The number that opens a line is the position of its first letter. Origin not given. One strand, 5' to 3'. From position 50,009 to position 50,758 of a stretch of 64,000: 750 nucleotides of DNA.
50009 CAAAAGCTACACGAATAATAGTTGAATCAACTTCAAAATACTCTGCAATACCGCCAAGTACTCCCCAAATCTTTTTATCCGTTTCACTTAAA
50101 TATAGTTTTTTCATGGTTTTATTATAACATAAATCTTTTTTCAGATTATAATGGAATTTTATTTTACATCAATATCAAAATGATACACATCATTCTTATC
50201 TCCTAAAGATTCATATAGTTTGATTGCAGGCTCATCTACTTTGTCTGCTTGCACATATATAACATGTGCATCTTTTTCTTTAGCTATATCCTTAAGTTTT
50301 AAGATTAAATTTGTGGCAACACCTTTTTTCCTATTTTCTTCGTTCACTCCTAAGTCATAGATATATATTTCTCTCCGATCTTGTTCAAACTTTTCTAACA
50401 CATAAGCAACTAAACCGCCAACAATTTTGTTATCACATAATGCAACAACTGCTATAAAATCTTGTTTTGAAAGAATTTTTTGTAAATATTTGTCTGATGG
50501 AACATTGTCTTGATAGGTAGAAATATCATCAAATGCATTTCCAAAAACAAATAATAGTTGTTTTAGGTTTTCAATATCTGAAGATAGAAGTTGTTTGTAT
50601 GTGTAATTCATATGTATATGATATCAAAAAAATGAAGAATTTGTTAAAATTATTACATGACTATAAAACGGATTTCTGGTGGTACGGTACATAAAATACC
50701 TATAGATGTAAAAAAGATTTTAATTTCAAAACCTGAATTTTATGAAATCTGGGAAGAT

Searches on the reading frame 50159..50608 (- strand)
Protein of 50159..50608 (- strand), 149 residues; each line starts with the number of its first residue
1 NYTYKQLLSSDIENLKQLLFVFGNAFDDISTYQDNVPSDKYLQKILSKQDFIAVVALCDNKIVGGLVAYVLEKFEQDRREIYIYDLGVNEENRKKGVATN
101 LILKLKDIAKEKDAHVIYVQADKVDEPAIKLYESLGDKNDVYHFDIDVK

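Call 60: search_protein_families(library=pfam, proteins=[window:50159-50608:-], max_evalue=0.001)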
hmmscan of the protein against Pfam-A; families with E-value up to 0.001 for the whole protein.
window:50159-50608:- (149 aa): 6 families
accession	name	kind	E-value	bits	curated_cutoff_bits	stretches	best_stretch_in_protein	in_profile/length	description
PF00583.31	Acetyltransf_1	-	1.5e-15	57.9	20.7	1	32-136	14-115/116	Acetyltransferase (GNAT) family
PF13508.13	Acetyltransf_7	-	8.2e-09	36.2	27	1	53-136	5-81/84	Acetyltransferase (GNAT) domain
PF13673.13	Acetyltransf_10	-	1.6e-07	31.8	23.6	1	29-136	10-106/128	Acetyltransferase (GNAT) domain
PF08445.16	FR47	-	6.7e-05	23.2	22.1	1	82-136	23-76/86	FR47-like protein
PF13527.13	Acetyltransf_9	-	0.00029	21.3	25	1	19-121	14-113/127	Acetyltransferase (GNAT) domain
PF17013.11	Acetyltransf_15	-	0.00055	19.8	35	1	22-139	16-138/210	Putative acetyl-transferase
